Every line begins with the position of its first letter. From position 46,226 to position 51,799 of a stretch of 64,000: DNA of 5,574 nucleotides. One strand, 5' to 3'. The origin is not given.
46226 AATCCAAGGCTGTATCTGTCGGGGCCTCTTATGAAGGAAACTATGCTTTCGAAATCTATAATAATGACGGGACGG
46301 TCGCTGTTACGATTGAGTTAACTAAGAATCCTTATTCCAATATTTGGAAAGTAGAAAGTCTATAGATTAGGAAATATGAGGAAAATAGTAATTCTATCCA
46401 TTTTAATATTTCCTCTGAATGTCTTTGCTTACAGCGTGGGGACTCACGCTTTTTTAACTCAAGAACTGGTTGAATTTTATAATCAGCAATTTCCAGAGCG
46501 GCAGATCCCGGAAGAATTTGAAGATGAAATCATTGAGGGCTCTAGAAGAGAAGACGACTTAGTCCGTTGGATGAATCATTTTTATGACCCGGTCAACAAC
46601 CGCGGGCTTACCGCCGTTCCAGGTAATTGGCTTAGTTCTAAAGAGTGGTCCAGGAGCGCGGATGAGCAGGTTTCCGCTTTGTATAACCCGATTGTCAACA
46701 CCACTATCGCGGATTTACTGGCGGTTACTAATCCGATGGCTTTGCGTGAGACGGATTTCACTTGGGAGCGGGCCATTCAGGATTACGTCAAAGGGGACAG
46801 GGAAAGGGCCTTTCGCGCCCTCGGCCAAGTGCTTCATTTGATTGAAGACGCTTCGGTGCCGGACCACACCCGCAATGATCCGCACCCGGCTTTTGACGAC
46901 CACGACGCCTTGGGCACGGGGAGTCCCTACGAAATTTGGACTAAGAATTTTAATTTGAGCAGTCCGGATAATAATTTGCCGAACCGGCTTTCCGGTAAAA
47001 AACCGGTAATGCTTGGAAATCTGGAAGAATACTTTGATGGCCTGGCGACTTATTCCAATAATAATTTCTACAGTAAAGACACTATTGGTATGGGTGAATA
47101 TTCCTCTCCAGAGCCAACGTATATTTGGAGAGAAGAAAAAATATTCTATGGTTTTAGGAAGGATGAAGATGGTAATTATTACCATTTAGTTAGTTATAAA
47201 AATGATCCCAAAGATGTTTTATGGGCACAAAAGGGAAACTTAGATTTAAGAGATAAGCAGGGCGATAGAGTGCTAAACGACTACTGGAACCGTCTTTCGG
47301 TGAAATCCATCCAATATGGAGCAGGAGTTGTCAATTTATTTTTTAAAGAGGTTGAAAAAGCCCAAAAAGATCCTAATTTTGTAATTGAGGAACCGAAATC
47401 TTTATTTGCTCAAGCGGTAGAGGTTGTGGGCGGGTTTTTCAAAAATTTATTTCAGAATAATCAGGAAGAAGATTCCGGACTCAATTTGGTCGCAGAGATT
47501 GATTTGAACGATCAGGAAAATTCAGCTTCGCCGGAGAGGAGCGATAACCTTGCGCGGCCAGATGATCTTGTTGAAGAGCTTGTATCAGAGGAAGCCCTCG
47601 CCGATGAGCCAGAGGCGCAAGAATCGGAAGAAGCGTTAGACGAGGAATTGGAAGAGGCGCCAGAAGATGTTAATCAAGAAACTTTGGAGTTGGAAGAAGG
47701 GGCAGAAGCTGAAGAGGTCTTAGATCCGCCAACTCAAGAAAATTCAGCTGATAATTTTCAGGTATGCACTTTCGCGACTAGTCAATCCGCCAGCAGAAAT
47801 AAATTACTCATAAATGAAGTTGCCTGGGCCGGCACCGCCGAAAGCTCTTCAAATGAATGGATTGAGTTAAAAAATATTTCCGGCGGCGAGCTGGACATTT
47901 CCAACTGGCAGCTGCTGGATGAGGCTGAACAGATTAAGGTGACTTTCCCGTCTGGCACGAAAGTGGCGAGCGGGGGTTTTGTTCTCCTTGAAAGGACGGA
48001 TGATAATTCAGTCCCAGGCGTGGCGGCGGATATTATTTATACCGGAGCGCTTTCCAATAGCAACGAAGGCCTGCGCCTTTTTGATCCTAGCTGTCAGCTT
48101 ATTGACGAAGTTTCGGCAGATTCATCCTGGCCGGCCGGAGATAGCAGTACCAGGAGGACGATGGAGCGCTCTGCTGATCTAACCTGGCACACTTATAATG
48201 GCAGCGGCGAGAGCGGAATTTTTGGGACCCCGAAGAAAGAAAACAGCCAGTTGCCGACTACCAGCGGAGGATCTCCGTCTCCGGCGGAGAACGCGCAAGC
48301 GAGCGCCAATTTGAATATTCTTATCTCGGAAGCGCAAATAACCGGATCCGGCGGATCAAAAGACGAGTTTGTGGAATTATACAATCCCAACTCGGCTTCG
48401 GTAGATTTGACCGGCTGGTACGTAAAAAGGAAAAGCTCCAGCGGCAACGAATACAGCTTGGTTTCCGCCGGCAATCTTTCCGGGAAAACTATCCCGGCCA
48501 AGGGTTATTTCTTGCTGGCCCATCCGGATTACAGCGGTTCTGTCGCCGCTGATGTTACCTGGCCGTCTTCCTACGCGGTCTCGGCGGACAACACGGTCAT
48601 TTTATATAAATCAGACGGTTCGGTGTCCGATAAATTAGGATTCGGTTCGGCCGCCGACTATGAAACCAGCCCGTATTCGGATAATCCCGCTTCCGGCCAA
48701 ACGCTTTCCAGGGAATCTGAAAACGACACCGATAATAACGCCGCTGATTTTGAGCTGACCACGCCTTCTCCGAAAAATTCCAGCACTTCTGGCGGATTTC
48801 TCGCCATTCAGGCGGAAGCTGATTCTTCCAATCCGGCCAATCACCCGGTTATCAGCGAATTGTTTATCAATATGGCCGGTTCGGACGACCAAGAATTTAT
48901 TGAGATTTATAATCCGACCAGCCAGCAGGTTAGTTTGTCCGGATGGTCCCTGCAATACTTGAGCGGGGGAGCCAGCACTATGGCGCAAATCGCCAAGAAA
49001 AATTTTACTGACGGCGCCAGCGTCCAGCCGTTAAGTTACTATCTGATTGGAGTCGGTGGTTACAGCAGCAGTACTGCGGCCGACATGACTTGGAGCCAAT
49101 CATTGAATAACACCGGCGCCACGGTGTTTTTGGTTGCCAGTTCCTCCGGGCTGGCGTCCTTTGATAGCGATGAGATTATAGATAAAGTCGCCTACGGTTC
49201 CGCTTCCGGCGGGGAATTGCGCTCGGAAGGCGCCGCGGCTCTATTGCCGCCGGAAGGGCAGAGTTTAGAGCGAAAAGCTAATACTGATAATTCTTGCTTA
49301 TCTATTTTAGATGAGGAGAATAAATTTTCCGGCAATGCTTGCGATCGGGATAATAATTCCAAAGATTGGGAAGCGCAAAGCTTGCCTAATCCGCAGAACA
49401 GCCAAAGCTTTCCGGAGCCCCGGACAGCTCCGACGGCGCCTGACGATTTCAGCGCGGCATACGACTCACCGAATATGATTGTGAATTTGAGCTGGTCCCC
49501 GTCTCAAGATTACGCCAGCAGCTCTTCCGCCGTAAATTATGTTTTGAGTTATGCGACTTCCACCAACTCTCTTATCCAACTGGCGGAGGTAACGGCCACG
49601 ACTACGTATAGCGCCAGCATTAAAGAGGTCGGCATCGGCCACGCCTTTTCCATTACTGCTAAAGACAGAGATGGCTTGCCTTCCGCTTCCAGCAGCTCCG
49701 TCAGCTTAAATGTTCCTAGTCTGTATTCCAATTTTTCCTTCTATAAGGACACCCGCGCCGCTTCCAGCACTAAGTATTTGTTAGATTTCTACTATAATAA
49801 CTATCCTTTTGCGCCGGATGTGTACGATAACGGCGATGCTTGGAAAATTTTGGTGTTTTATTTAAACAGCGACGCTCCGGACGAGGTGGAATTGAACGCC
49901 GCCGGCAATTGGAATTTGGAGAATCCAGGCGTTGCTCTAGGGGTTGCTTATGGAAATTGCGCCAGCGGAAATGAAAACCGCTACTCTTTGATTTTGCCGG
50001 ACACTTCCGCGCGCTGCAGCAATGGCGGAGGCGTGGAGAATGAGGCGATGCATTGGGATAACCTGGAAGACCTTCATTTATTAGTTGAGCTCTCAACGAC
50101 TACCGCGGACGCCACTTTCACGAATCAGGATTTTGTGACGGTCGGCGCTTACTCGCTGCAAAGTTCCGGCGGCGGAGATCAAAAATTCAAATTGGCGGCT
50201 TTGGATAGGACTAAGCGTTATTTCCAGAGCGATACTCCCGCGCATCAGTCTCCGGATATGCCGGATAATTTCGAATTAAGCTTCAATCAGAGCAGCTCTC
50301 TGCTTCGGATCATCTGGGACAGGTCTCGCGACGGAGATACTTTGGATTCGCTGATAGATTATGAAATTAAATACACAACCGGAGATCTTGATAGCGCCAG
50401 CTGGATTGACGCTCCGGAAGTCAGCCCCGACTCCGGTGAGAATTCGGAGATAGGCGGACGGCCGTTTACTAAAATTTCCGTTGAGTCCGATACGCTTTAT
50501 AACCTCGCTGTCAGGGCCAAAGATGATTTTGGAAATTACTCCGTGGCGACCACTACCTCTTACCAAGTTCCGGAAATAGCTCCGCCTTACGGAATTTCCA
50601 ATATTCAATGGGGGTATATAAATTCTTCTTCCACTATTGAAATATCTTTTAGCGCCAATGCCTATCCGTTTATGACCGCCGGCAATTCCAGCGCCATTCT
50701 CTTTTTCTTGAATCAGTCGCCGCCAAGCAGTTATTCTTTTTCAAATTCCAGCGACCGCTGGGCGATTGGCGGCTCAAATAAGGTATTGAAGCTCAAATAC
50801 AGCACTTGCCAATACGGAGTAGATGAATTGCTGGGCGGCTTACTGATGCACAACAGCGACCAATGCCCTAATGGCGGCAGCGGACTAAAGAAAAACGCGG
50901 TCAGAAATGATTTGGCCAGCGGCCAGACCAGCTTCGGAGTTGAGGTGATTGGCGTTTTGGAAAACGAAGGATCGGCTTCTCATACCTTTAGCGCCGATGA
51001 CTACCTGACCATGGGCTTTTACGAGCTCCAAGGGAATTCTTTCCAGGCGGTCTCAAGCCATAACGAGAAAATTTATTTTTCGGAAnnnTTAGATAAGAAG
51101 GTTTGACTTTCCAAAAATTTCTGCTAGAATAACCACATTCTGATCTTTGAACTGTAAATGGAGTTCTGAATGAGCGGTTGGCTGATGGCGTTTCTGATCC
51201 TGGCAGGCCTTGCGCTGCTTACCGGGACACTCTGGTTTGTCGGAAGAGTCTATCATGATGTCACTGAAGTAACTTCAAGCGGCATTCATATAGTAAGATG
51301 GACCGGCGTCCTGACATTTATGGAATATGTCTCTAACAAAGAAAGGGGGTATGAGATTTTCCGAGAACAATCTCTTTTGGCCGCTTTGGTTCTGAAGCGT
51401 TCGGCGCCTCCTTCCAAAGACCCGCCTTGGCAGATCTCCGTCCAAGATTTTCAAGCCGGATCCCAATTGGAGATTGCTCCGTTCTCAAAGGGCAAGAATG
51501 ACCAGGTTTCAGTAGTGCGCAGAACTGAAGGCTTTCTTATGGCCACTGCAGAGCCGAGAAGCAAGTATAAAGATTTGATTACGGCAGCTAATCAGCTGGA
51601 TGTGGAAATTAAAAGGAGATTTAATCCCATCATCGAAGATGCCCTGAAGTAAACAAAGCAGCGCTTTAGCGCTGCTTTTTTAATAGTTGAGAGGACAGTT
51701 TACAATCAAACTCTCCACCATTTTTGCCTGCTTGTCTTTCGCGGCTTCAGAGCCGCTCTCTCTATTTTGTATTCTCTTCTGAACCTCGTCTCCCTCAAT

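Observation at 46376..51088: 1570-aa secreted zinc-phospholipase-C-like protein with three lamin-tail domains and FN3 modules: candidate host-membrane or lipid-scavenging effector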

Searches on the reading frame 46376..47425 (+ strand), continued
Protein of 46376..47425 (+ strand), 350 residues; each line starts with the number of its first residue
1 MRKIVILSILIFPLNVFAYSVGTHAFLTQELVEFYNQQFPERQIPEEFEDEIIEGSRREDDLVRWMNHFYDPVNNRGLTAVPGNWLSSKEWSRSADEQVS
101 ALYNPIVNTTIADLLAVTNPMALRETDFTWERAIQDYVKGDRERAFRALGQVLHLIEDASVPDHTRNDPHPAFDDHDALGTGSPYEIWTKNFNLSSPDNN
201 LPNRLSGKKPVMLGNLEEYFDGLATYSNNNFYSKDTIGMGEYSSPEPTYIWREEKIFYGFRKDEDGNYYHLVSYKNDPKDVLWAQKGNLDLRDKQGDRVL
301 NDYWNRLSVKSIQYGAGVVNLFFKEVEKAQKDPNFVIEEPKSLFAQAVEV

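Call 36: find_related_loci(query=A1, collection=genome_contigs, flank=6000)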
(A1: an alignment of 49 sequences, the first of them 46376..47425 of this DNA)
Query A1 (350 aa) in genome_contigs; peptide patterns used: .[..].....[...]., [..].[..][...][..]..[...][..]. (x = any residue, [..] = any of these).
599 stretches matched a pattern (row limit reached: there are more); 469 encode a relative of the query (tblastn E <= 1e-3); the best 80 are kept; 80 distinct loci.
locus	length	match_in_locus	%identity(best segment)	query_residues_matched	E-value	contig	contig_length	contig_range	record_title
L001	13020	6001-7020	60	5-350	2e-138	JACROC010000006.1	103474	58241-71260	MAG: Candidatus Harrisonbacteria bacterium isolate NC_groundwater_1951_Pr3_S-0.2um_42_5 scaffold_611587, whole genome sh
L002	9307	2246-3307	47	1-350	4e-104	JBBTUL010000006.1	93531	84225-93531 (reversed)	MAG: Patescibacteria group bacterium isolate H41-bin154_1 H41_bin154_1_000000000006, whole genome shotgun sequence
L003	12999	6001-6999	49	15-350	1e-100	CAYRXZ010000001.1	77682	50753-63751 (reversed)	MAG TPA_asm: uncultured Candidatus Saccharibacteria bacterium isolate SRP178699_co1_226 genome assembly, contig: NODE_22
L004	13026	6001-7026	47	2-346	9e-100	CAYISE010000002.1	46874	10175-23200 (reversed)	MAG TPA_asm: uncultured Candidatus Saccharibacteria bacterium isolate ERP119705_co3_567 genome assembly, contig: NODE_63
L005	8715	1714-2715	47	15-350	6e-95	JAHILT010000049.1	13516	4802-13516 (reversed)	MAG: Patescibacteria group bacterium isolate KR13_N2.mb.37 KR13_N2.mb.37_k141_261740, whole genome shotgun sequence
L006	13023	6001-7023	46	5-350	4e-95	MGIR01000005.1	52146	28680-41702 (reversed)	MAG: Candidatus Wolfebacteria bacterium RIFCSPLOWO2_01_FULL_45_19 rifcsplowo2_01_scaffold_1891, whole genome shotgun seq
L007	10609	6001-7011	47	4-348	1e-94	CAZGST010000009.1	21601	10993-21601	MAG TPA_asm: uncultured Candidatus Saccharibacteria bacterium isolate SRP124282_co6_148 genome assembly, contig: NODE_32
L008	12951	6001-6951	49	13-330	2e-93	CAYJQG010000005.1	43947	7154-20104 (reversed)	MAG TPA_asm: uncultured Candidatus Saccharibacteria bacterium isolate ERP125453_co1_149 genome assembly, contig: NODE_62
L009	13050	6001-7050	45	4-349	1e-92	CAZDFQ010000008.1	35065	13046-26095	MAG TPA_asm: uncultured Candidatus Saccharibacteria bacterium isolate SRP093762_co1_25 genome assembly, contig: NODE_738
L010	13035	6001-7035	46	4-350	8e-92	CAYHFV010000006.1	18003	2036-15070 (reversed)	MAG TPA_asm: uncultured Candidatus Saccharibacteria bacterium isolate ERP119705_co12_143 genome assembly, contig: NODE_3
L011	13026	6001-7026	45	1-350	4e-92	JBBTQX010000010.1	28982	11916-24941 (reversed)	MAG: Patescibacteria group bacterium isolate H41-bin082_1 H41_bin082_1_000000000010, whole genome shotgun sequence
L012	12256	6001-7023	47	4-349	2e-91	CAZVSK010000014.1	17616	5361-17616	MAG TPA_asm: uncultured Candidatus Saccharibacteria bacterium isolate binchicken_co22_239 genome assembly, contig: NODE_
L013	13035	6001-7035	48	2-350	8e-91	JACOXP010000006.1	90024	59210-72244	MAG: Candidatus Harrisonbacteria bacterium isolate NC_groundwater_156_Ag_S-0.1um_44_12 S4_GD2017_2_S1_scaffold_137, whol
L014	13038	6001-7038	45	4-345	8e-91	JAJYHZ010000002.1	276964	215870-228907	MAG: bacterium isolate DBS2-1.bin102 NODE_36_length_276964_cov_44.352977, whole genome shotgun sequence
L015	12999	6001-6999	45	2-330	7e-91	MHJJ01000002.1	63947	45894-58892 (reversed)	MAG: Candidatus Harrisonbacteria bacterium RIFCSPLOWO2_01_FULL_44_18 rifcsplowo2_01_scaffold_1427, whole genome shotgun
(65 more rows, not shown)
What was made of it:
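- This includes 469 genomes recovered with the motif P[DQ]HTRND[PAG]H (call 36).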

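Call 62: list_cluster_members(proteins=[P0186, P0098, P0082, P0083, P0085, P0092, P0109, P0133])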
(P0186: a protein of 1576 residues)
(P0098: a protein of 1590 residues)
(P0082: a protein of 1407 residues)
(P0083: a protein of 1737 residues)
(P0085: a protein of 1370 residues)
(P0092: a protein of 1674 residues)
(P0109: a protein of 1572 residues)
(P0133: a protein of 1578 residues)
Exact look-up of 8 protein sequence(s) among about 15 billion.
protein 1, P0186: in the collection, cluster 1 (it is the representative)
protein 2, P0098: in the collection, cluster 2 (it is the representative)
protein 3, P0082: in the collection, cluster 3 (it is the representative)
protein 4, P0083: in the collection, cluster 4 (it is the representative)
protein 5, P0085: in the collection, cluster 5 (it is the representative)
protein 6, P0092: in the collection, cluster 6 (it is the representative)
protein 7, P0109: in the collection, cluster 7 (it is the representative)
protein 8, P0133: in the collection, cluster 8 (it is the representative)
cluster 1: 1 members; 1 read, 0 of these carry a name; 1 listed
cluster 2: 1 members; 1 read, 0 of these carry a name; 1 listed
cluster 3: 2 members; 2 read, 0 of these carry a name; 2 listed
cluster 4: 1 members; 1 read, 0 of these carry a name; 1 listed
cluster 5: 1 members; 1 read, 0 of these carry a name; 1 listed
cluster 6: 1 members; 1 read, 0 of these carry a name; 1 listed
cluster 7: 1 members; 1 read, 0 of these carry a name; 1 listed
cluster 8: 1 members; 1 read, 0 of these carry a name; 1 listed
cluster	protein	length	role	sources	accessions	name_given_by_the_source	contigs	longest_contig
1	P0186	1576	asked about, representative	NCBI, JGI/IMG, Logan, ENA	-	-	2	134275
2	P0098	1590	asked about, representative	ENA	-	-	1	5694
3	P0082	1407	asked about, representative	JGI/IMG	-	-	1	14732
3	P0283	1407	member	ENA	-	-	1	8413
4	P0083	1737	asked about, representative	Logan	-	-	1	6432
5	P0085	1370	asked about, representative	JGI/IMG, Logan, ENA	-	-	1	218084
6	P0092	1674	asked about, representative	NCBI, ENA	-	-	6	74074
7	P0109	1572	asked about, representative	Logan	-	-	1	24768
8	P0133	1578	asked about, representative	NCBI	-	-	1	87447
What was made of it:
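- Tried and rejected: Source names for full-length relatives: none (call 62).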

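Call 70: search_protein_families(library=pfam, proteins=[P0078, P0079, P0080, P0081], max_evalue=0.1)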
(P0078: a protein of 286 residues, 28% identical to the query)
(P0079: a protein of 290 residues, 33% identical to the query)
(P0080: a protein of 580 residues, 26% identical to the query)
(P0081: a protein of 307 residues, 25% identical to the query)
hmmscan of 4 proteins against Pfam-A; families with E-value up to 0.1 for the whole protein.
P0078 (286 aa): 2 families
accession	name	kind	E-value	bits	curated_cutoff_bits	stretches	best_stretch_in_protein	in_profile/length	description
PF21862.1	CiaD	-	0.03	14.3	27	1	134-155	18-39/54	CiaD-like protein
PF25107.1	VWA7_N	-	0.091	12.6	27.5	0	123-169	49-95/230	VWA7 N-terminal domain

P0079 (290 aa): 0 families

P0080 (580 aa): 1 family
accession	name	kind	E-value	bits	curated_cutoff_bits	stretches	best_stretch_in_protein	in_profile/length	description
PF00882.24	Zn_dep_PLPC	-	0.07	13.5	26.8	0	174-242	61-127/167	Zinc dependent phospholipase C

P0081 (307 aa): 0 families

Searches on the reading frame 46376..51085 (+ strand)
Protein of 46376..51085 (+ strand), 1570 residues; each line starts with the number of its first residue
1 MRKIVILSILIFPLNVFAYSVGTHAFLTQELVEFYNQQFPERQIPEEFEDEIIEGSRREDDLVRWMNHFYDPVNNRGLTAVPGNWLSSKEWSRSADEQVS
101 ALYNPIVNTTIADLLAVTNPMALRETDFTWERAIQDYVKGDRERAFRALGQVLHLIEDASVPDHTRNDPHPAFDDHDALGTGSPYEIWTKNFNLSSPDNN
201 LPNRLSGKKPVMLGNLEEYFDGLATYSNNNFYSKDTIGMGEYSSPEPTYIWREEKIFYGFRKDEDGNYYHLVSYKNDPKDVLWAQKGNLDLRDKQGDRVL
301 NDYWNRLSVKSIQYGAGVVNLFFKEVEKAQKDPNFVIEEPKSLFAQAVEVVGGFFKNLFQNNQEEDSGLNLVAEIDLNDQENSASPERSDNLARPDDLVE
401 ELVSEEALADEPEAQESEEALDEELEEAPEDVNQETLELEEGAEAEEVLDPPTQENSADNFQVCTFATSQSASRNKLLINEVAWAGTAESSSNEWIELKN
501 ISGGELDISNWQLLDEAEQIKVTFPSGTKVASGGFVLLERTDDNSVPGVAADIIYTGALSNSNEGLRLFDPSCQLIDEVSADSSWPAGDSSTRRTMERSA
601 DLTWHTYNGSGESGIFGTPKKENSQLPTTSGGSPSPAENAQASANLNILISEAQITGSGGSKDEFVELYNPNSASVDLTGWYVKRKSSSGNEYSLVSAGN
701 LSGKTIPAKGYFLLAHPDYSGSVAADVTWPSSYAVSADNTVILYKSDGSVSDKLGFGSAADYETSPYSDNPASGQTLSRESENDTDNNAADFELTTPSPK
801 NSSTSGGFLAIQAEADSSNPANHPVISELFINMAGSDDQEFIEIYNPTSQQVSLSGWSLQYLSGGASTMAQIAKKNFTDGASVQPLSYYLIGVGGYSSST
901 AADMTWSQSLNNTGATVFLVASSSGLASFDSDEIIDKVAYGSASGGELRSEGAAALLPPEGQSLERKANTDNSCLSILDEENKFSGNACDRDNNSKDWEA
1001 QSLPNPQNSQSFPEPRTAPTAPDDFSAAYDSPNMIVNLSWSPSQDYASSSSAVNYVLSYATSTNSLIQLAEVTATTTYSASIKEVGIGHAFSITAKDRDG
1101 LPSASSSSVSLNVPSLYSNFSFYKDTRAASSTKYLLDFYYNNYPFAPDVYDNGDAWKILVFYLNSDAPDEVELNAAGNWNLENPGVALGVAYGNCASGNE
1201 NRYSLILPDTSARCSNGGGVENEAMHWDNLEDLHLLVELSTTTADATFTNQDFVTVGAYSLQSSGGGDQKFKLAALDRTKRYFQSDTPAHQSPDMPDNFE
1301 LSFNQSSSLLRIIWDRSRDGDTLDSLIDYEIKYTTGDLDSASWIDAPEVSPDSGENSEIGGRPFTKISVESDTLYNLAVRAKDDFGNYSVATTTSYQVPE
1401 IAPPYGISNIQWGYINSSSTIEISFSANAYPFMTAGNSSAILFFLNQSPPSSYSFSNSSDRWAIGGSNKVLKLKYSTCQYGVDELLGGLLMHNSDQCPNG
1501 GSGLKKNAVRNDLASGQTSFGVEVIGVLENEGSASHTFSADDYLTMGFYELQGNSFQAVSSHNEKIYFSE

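Call 3: search_protein_families(library=pfam, proteins=[window:46376-51085:+], max_evalue=1)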
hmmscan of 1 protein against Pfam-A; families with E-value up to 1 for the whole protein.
window:46376-51085:+ (1570 aa): 5 families
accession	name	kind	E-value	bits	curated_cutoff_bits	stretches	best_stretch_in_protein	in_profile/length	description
PF00932.25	LTD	-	2.3e-44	150.7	34.3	3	642-756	2-107/109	Lamin Tail Domain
PF00882.24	Zn_dep_PLPC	-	0.023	15.1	26.8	1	123-189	54-126/167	Zinc dependent phospholipase C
PF21653.3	pulA_all-beta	-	0.069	13.2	26.7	1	1150-1181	22-54/60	Pullulanase, all-beta domain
PF25523.1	Ig_RIMBP2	-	0.16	12.4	27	0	1018-1115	2-100/105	RIMBP2-like, immunoglobulin-like domain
PF13846.11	DUF4196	-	0.67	10.6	25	1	362-408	7-53/112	Domain of unknown function (DUF4196)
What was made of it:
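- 47786..49390 (+): Three lamin-tail domains (aa ~471-622, 640-800, 824-1005). Pfam PF00932, E 2.3e-44, 3 stretches (call 3).
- On Lamin tail domain (Pfam PF00932): 150.7 bits against 34.3, in three stretches (call 3).
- The head is below Pfam's threshold (call 3).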

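Call 4: search_protein_families(library=ncbifam, proteins=[window:46376-51085:+], max_evalue=1)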
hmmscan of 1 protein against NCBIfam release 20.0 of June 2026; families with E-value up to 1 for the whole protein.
window:46376-51085:+ (1570 aa): 1 family
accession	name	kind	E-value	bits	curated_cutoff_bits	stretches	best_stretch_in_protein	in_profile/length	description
NF033680.1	exonuc_ExeM-GG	exception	8.7e-10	37.3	1300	2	642-763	20-137/884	extracellular exonuclease ExeM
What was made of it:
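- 47786..49390 (+): NCBIfam ExeM matches only through its LTD (call 4).
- Closest known: LTD-bearing extracellular phosphoesterases such as Shewanella ExeM. Same: The ExeM model matches the LTD region (call 4).
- Tried and rejected: Single-sequence Pfam and NCBIfam scans: PF00882 is below threshold, and the ExeM hit covers only the LTD, so it is not evidence for a nuclease (calls 3, 4).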

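Call 35: find_encoding_contigs(protein=window:46376-51085:+, flank=6000, max_places=4)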
Protein window:46376-51085:+ (1570 aa): no gene with exactly this product is on record in the collection.
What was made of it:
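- Tried and rejected: Exact look-up of the window protein: not on record (call 35).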

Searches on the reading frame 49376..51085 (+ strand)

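Call 16: search_protein_families(library=pfam, proteins=[window:49376-51085:+], max_evalue=0.1)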
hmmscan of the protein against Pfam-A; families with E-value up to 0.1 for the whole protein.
window:49376-51085:+ (570 aa): 2 families
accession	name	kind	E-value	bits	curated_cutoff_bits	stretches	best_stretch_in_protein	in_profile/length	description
PF21653.3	pulA_all-beta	-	0.022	14.7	26.7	1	150-181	22-54/60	Pullulanase, all-beta domain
PF25523.1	Ig_RIMBP2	-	0.035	14.6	27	0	18-115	2-100/105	RIMBP2-like, immunoglobulin-like domain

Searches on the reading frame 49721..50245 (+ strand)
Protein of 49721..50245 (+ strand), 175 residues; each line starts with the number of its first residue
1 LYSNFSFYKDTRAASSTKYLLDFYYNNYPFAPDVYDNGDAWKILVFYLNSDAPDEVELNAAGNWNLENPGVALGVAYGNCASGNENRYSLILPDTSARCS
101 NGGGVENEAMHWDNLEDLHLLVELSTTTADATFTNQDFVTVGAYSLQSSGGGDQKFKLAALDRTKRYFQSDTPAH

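Call 60: search_solved_structures(query=A3, max_evalue=10, show_alignments=0)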
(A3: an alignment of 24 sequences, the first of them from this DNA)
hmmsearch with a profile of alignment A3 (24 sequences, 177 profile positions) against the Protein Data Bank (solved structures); distinct sequences matched with E-value up to 10: 0.

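Call 61: search_protein_families(library=pfam, alignment_id=A3, max_evalue=0.1)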
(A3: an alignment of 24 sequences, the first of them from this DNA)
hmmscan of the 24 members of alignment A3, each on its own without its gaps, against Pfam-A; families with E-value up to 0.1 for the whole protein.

A. member 1, seq(175 aa): 1 family
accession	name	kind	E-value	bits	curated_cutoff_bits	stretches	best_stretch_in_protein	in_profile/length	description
PF21653.3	pulA_all-beta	-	0.0032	17.4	26.7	1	35-66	22-54/60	Pullulanase, all-beta domain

B. families by the number of members that match (of 24 scanned): 2 families
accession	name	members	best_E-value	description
PF25156.2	PNGase_A_C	1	0.0012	PNGase_A C-terminal domain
PF21653.3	pulA_all-beta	1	0.0032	Pullulanase, all-beta domain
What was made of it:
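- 49421..50245 (+): FN3-like module a (aa 1016-1115) plus unknown X module 1 (aa 1116-1290; conserved Cys pair C1195/C1214). There is no PDB or Pfam relative for X (calls 60, 61).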

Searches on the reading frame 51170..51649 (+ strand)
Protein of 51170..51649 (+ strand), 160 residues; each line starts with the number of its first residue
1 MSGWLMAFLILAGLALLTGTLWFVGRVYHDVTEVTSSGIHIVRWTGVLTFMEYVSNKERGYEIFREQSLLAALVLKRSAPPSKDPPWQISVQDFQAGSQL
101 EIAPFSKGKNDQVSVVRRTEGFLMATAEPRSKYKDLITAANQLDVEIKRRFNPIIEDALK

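Call 16: search_protein_families(library=pfam, proteins=[window:51170-51649:+], max_evalue=0.1)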
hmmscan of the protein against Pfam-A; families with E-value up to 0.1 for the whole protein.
window:51170-51649:+ (160 aa): 1 family
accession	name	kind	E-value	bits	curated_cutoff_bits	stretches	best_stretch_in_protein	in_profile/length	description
PF09925.14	DUF2157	-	0.0015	18.7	32.4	1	6-75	36-104/146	Predicted membrane protein (DUF2157)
